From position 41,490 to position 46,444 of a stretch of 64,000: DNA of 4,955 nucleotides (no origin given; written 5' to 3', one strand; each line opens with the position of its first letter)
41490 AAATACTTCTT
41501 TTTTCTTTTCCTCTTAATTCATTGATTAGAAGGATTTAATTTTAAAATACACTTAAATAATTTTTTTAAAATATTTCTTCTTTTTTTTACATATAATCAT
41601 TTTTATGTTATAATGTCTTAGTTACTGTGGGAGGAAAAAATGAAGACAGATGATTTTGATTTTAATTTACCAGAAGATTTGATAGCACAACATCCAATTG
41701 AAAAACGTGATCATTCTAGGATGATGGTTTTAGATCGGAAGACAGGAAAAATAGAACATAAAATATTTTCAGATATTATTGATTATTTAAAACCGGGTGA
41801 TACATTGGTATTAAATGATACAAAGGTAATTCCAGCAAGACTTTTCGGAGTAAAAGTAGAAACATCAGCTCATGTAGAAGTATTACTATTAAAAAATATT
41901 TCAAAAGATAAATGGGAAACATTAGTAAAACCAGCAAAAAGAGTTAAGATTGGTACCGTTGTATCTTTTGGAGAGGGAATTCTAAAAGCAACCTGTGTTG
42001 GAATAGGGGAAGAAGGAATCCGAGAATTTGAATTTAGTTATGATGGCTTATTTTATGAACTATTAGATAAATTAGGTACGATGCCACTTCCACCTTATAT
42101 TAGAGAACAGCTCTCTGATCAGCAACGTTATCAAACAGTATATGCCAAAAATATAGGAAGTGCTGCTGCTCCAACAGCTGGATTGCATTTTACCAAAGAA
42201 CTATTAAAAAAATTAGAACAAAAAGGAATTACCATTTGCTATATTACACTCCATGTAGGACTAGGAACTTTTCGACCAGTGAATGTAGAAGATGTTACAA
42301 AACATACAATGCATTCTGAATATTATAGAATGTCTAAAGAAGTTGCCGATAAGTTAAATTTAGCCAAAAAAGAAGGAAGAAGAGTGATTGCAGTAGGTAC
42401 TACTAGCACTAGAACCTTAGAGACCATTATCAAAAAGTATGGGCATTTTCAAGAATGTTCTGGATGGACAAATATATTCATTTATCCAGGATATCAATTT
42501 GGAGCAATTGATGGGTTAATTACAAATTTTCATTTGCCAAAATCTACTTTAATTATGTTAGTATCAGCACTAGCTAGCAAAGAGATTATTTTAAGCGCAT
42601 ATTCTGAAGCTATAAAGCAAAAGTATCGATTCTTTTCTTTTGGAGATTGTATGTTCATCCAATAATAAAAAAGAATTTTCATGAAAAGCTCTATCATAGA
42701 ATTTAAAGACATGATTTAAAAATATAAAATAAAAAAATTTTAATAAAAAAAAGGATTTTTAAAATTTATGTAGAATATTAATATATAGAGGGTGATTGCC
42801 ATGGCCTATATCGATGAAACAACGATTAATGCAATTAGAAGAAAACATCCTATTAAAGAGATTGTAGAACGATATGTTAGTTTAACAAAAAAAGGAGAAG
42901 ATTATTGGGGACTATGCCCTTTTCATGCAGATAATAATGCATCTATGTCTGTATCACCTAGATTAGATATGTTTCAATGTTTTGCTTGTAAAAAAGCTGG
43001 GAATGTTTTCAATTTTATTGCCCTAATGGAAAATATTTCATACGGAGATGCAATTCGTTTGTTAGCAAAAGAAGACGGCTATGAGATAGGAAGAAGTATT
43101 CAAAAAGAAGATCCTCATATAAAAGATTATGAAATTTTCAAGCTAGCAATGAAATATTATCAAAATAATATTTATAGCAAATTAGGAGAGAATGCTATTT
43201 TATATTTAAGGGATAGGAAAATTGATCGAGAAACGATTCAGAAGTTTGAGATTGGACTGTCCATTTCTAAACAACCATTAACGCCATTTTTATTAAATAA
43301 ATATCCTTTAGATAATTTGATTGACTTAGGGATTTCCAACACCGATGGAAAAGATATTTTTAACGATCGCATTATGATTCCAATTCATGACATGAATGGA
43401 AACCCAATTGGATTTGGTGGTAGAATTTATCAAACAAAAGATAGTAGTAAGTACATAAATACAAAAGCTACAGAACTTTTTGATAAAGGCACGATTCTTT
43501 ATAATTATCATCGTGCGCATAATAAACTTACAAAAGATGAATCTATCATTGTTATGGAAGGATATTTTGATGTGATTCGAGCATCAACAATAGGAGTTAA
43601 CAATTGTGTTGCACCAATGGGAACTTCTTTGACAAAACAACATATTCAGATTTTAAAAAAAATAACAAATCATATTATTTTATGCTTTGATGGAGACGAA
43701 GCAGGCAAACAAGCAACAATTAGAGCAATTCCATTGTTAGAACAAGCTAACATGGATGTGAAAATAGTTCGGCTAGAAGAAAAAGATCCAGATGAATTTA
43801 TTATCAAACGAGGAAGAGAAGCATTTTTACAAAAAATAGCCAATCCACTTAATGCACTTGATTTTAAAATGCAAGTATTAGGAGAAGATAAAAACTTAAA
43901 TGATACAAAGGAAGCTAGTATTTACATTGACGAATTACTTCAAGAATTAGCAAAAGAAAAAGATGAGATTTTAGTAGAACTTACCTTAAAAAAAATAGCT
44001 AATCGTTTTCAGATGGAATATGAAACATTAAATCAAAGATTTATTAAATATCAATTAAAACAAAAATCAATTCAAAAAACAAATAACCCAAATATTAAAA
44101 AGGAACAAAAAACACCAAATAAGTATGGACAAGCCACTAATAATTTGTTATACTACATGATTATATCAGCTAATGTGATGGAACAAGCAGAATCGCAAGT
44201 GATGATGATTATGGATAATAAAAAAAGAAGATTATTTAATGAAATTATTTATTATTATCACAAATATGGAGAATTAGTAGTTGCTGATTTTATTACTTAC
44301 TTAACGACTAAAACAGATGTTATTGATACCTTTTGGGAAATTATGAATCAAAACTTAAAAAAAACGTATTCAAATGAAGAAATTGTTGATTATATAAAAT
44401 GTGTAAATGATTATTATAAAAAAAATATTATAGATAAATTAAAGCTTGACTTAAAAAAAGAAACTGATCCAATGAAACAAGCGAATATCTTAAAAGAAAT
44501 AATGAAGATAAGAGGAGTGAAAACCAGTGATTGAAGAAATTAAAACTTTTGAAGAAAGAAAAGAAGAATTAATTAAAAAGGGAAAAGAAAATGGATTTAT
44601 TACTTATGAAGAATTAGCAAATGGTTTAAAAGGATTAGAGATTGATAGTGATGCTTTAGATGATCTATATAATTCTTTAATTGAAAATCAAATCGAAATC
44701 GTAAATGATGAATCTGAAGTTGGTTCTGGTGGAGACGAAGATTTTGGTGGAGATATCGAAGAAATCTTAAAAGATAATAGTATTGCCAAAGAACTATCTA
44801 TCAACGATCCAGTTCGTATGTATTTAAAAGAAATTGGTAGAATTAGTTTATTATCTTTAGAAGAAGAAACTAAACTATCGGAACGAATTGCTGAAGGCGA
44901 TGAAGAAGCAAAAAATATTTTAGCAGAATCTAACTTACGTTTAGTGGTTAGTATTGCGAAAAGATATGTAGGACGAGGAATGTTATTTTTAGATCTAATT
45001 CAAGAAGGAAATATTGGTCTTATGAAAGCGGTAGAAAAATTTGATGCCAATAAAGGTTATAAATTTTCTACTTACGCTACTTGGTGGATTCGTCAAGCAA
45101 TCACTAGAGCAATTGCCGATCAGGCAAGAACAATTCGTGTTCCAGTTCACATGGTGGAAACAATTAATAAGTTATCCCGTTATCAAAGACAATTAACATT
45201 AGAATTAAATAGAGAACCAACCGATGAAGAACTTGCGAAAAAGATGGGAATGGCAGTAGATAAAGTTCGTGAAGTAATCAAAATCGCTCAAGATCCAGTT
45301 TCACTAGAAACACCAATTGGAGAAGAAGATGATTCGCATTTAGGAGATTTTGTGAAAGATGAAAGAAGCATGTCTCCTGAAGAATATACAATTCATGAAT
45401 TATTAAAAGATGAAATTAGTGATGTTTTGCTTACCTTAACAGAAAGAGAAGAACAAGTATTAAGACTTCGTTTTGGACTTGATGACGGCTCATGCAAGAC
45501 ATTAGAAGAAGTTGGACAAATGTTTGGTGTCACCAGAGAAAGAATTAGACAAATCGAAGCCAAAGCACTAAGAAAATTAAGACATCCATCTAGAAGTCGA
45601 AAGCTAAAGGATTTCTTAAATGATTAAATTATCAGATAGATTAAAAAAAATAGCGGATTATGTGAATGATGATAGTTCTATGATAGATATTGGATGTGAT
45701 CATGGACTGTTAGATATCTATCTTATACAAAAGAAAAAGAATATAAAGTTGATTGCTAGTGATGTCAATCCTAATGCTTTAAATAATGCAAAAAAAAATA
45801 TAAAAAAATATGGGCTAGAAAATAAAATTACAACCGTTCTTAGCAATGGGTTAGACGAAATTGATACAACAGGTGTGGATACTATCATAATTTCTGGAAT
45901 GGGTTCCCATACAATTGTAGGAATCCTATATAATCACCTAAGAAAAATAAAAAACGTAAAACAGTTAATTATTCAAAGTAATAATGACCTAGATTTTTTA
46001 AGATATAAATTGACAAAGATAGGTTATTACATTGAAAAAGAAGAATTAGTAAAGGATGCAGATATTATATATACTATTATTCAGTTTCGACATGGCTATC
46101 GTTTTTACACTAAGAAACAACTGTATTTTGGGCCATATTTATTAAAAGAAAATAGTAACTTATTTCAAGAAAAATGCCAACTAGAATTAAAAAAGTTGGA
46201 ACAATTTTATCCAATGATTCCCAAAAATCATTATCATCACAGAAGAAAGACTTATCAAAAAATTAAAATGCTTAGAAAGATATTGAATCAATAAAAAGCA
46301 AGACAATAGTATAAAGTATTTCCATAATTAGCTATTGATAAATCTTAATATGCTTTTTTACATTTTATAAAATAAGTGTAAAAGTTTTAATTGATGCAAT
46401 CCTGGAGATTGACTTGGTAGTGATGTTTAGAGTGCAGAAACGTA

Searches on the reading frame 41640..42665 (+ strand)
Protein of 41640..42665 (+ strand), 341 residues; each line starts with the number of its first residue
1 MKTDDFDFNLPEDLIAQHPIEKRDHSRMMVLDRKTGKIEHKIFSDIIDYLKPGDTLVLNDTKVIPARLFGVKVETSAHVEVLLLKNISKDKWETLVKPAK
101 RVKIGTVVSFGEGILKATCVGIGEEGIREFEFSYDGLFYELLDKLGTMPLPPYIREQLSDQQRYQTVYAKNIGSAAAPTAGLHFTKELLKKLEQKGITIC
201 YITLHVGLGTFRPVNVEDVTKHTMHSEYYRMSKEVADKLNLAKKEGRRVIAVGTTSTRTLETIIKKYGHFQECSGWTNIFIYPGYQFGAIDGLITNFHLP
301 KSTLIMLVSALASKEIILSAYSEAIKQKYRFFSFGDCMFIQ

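Call 39: search_protein_families(library=pfam, proteins=[window:41640-42665:+], max_evalue=0.00001)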
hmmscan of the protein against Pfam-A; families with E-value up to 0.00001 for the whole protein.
window:41640-42665:+ (341 aa): 1 family
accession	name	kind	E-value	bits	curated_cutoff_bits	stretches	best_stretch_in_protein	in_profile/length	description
PF02547.20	Queuosine_synth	-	2.5e-144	480.8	25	1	4-340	2-322/322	Queuosine biosynthesis protein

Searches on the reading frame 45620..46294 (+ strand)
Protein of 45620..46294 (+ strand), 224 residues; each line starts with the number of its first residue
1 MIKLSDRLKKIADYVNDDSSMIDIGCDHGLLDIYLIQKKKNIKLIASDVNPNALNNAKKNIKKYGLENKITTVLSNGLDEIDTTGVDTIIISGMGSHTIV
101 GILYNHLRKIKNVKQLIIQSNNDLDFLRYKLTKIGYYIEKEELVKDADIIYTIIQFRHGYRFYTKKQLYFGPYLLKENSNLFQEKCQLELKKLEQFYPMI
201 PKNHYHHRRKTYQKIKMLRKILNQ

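Call 5: search_protein_families(library=pfam, proteins=[window:45620-46294:+], max_evalue=1)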
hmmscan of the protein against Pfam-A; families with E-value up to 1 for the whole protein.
window:45620-46294:+ (224 aa): 21 families
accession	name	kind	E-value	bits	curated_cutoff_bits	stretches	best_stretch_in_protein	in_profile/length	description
PF04816.18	TrmK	-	1.3e-47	162.4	27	1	21-214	1-199/205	tRNA (adenine(22)-N(1))-methyltransferase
PF12847.13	Methyltransf_18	-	4e-47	160.4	27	1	4-154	1-151/151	Methyltransferase domain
PF05175.20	MTS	-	9.4e-10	38.8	23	1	18-90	32-103/170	Methyltransferase small domain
PF08242.18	Methyltransf_12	-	5.4e-06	27.5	30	1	22-98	1-78/98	Methyltransferase domain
PF06325.19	PrmA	-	1.9e-05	24.7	22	1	8-90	152-231/296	Ribosomal protein L11 methyltransferase (PrmA)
PF13649.12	Methyltransf_25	-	5.5e-05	24.2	27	1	22-97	2-76/97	Methyltransferase domain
PF02475.24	TRM5-TYW2_MTfase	-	7.2e-05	23.2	28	1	7-92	26-111/164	TRM5/TYW2 methyltransferase domain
PF13847.12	Methyltransf_31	-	0.0001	22.4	27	1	17-92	3-81/145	Methyltransferase domain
PF09445.16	Methyltransf_15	-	0.0025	17.9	22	1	42-84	23-65/165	RNA cap guanine-N2 methyltransferase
PF13489.12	Methyltransf_23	-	0.0048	17.1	27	1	4-57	9-60/164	Methyltransferase domain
PF01596.23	Methyltransf_3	-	0.0054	16.5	22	1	40-83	68-111/204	O-methyltransferase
PF01209.24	Ubie_methyltran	-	0.0082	15.9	20.1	1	16-92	46-123/233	ubiE/COQ5 methyltransferase family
PF01170.24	UPF0020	-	0.01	16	22.3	1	37-90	72-126/197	RMKL-like, methyltransferase domain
PF07021.18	MetW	-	0.05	13.7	21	1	8-46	4-41/193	Methionine biosynthesis protein MetW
PF01795.25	Methyltransf_5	-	0.052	13.5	27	1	18-76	21-77/309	MraW methylase family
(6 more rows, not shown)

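Call 6: search_protein_families(library=ncbifam, proteins=[window:45620-46294:+], max_evalue=1)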
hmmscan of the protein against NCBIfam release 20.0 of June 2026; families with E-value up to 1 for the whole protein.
window:45620-46294:+ (224 aa): 41 families (the best 25 are shown)
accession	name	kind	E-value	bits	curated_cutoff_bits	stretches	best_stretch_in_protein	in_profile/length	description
TIGR03534.1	RF_mod_PrmC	equivalog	1.9e-09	37.3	199.1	1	12-90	81-161/253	peptide chain release factor N(5)-glutamine methyltransferase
TIGR03533.1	L3_gln_methyl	equivalog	4.2e-09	36.1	229.7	1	10-91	115-195/284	50S ribosomal protein L3 N(5)-glutamine methyltransferase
TIGR02469.1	CbiT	equivalog_domain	2.6e-08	34.2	78.3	1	16-111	18-113/124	precorrin-6Y C5,15-methyltransferase (decarboxylating) subunit CbiT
NF011529.0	PRK14968.1-3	equivalog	3e-07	30.1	162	1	16-90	33-103/198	putative methyltransferase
TIGR00536.1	hemK_fam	subfamily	3.4e-07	29.6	115.5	1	19-90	116-187/286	HemK family protein methyltransferase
NF007023.0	PRK09489.1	equivalog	7.2e-07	28.7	295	1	20-98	199-273/342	16S rRNA (guanine(1207)-N(2))-methyltransferase RsmC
NF047732.1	tRNAMtaseTrm5bMeth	equivalog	9.8e-07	28.1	500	1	4-90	185-267/337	tRNA (guanine(37)-N1)-methyltransferase Trm5b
TIGR00406.1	prmA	equivalog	1.2e-06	28.2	183.15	1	11-91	153-231/288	50S ribosomal protein L11 methyltransferase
NF043040.1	corrin_prot_MT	hypoth_equivalog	2e-06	27.4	180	1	9-84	32-109/216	corrinoid protein-associated methyltransferase CpaM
NF001784.0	PRK00517.2-1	equivalog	5.9e-06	26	244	1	19-80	153-213/290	50S ribosomal protein L11 methyltransferase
NF002421.0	PRK01544.1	equivalog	8.1e-06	24.8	567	1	8-90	128-211/524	bifunctional peptide chain release factor N(5)-glutamine methyltransferase PrmC/tRNA (guanosine(46)-N7)-methyltransferase TrmB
NF006138.0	PRK08287.1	equivalog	9.2e-06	25.6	210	1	16-108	30-122/189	decarboxylating cobalt-precorrin-6B (C(15))-methyltransferase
NF001556.0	PRK00377.1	equivalog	2.8e-05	24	238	1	17-119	40-144/198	cobalt-precorrin-6Y C(15)-methyltransferase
NF041081.1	prot_lys_mtase_Arch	equivalog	3.1e-05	24.1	200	1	11-80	4-72/142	protein-lysine N-methyltransferase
TIGR04543.1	ketoArg_3Met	equivalog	7.1e-05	22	425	1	11-82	143-214/336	2-ketoarginine methyltransferase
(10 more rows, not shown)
